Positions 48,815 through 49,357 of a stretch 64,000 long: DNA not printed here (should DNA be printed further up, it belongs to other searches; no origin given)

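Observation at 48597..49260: PadR regulator co-transcribed with an upstream (Gly-Cys)n / Met-rich mini-protein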

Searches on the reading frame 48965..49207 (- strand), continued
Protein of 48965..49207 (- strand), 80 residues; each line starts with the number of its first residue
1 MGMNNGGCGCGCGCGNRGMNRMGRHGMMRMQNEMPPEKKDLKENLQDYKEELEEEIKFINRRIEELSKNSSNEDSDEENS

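Call 64: find_related_loci(query=A6, collection=metagenome_contigs, flank=2500)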
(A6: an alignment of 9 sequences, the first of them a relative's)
Query A6 (87 aa) in metagenome_contigs; peptide patterns used: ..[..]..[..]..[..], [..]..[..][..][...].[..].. (x = any residue, [..] = any of these).
600 stretches matched a pattern (row limit reached: there are more); 189 encode a relative of the query (tblastn E <= 1e-3); the best 80 are kept; 80 distinct loci.
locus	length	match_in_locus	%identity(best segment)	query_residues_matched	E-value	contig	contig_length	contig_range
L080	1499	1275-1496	69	14-87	2e-24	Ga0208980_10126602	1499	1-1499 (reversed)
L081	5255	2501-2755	55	2-87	4e-19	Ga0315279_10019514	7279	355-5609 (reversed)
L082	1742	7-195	62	26-86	4e-18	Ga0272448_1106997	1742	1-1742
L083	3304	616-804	62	26-86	7e-18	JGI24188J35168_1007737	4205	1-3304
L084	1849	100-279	63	27-87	1e-17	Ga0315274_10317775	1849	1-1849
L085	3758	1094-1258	64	34-87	2e-16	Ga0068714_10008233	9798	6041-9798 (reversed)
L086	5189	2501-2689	58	24-87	6e-16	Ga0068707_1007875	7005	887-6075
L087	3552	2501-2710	52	8-86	6e-16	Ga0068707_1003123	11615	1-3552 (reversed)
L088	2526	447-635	60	29-87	6e-16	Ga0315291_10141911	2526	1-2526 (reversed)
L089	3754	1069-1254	60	30-87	1e-15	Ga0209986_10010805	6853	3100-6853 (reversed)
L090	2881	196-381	60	30-87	1e-15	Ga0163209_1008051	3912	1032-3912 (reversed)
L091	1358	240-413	62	31-86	2e-15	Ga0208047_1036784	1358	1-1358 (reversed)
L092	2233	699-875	59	30-87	2e-15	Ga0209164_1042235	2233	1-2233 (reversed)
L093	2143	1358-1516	64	37-87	3e-15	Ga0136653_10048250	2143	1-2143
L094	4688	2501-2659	62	35-87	4e-15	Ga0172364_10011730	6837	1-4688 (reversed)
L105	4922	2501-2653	61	39-87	2e-14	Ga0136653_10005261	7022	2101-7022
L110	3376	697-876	62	26-86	3e-14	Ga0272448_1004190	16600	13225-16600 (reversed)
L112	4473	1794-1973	62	26-86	3e-14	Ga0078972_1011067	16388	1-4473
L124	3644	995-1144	62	39-87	1e-13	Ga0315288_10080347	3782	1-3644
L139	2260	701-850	65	39-87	5e-13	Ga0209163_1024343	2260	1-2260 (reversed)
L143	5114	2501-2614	69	49-87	6e-13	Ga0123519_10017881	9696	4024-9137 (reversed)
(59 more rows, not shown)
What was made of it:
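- Tried and rejected: A narrower alignment worked (call 64).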

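Call 72: predict_structure(alignment_id=A4)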
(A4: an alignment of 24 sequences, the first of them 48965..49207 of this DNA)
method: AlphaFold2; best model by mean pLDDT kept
length: 80 residues; sequences in the alignment: 24
mean_pLDDT: 65.1   pTM: 0.38
mean pLDDT of the five models: 65.1, 64.7, 63.9, 63.1, 62.3
residues with pLDDT >= 90: 22; 70-90: 11; 50-70: 20; < 50: 27
segments of 3 or more residues with pLDDT < 50: 1-23, 26-28
pLDDT, mean of each block of 10 residues (from residue 1): 37 40 49 63 92 96 87 57
secondary structure, 60 per line:
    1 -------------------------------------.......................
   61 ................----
elements in order: H38-76
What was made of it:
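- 48980..49096 (-): C-terminal amphipathic (coiled-coil) helix, residues 38-76. This is the most conserved part of the family, with the motif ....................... AlphaFold2 predicts a helix at 38-76, with pLDDT block means of 92 and 96 for residues 41-60 (call 72).
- On CopZ/Atx1-type metallochaperone: The predicted structure is a disordered N-terminus plus one helix (call 72).
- The partner is a disordered N-terminus plus one long helix (call 72).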

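Call 74: search_protein_families(library=pfam, proteins=[L110:182-619:+, L143:1923-2297:+, L112:2000-3817:+, L105:2675-3694:+, L083:820-2010:+, L139:834-1268:+, L124:1277-2110:+, L088:734-1216:+], max_evalue=0.001)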
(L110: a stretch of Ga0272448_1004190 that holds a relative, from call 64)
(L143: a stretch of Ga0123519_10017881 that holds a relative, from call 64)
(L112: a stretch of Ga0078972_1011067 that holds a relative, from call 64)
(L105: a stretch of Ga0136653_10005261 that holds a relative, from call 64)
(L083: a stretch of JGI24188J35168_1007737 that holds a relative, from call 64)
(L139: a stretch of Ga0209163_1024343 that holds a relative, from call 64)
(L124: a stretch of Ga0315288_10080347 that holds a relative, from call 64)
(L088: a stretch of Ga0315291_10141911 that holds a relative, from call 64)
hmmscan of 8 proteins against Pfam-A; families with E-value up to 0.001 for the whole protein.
L110:182-619:+ (145 aa): 1 family
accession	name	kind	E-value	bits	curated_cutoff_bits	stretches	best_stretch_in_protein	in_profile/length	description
PF03551.20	PadR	-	8.6e-17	61.4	27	1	42-114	1-74/75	Transcriptional regulator PadR-like family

L143:1923-2297:+ (124 aa): 6 families
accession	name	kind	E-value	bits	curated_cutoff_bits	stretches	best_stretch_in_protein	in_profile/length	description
PF01022.26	HTH_5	-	1.4e-14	54.1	22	1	19-67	1-45/47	Bacterial regulatory protein, arsR family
PF12840.13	HTH_20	-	1.2e-09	38.4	27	1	17-67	1-48/51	Helix-turn-helix domain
PF12802.13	MarR_2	-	5e-08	33.4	27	1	20-70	5-53/61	MarR family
PF09339.16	HTH_IclR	-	7.7e-06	26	22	1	23-68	6-49/52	IclR helix-turn-helix domain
PF13412.12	HTH_24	-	0.00022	21.2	21.9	1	19-61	2-41/48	Winged helix-turn-helix DNA-binding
PF02082.26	Rrf2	-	0.00091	19.8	30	0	23-80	9-65/132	Iron-dependent Transcriptional regulator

L112:2000-3817:+ (605 aa): 2 families
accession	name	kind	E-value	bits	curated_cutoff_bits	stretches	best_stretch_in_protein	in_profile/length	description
PF00664.28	ABC_membrane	-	4.6e-44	151.6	28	1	40-308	3-273/274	ABC transporter transmembrane region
PF00005.33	ABC_tran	-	6.5e-30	104.9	25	1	373-522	1-137/137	ABC transporter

L105:2675-3694:+ (339 aa): 4 families
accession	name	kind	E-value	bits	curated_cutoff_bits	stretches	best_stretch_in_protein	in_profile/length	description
PF00005.33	ABC_tran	-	8e-34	117.6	25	1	28-170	2-136/137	ABC transporter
PF13304.12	AAA_21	-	1.5e-14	55.2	27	1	121-202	220-300/304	AAA domain, putative AbiEii toxin, Type IV TA system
PF13732.12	DrrA1-3_C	-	1.5e-06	29.3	27.4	1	225-313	2-80/81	ATP-binding protein DrrA1-3-like, C-terminal domain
PF06414.18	Zeta_toxin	-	0.00046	20.1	22.3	0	44-97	23-76/199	Zeta toxin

L083:820-2010:+ (396 aa): 1 family
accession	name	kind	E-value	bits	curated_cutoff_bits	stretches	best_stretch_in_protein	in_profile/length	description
PF02417.20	Chromate_transp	-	2.6e-88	294.7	28.6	2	220-384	1-166/166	Chromate transporter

L139:834-1268:+ (144 aa): 0 families

L124:1277-2110:+ (277 aa): 9 families
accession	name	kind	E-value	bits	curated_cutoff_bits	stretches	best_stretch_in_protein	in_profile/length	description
PF12801.12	Fer4_5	-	1.2e-09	38.4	22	2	178-222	2-44/48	4Fe-4S binding domain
PF13187.11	Fer4_9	-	1.3e-08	35.2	27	1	228-269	2-50/52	4Fe-4S dicluster domain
PF00037.32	Fer4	-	1e-07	31.9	21.1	1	222-242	2-22/24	4Fe-4S binding domain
PF13237.11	Fer4_10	-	7.6e-06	26.2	25.5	1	221-267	2-53/53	4Fe-4S dicluster domain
PF12838.12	Fer4_7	-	1e-05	26.3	27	1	228-268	2-50/52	4Fe-4S dicluster domain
PF25160.1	LdpA_Fe-S-bd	-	0.0001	22.5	27.6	1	232-269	7-41/49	LdpA Fe-S cluster-binding domain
PF14697.11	Fer4_21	-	0.00028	21.4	35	1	222-272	2-57/59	4Fe-4S dicluster domain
PF13746.11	Fer4_18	-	0.00066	20.3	27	1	227-268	60-97/114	4Fe-4S dicluster domain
PF12797.12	Fer4_2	-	0.00081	19.7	24.5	0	220-240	2-22/22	4Fe-4S binding domain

L088:734-1216:+ (160 aa): 1 family
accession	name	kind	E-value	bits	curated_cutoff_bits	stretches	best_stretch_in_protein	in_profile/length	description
PF03773.19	ArsP_1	-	1.7e-10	41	32.3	1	37-159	12-134/294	Predicted permease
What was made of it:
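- Some bacterial loci have a Fer4_5 membrane ferredoxin downstream (call 74).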
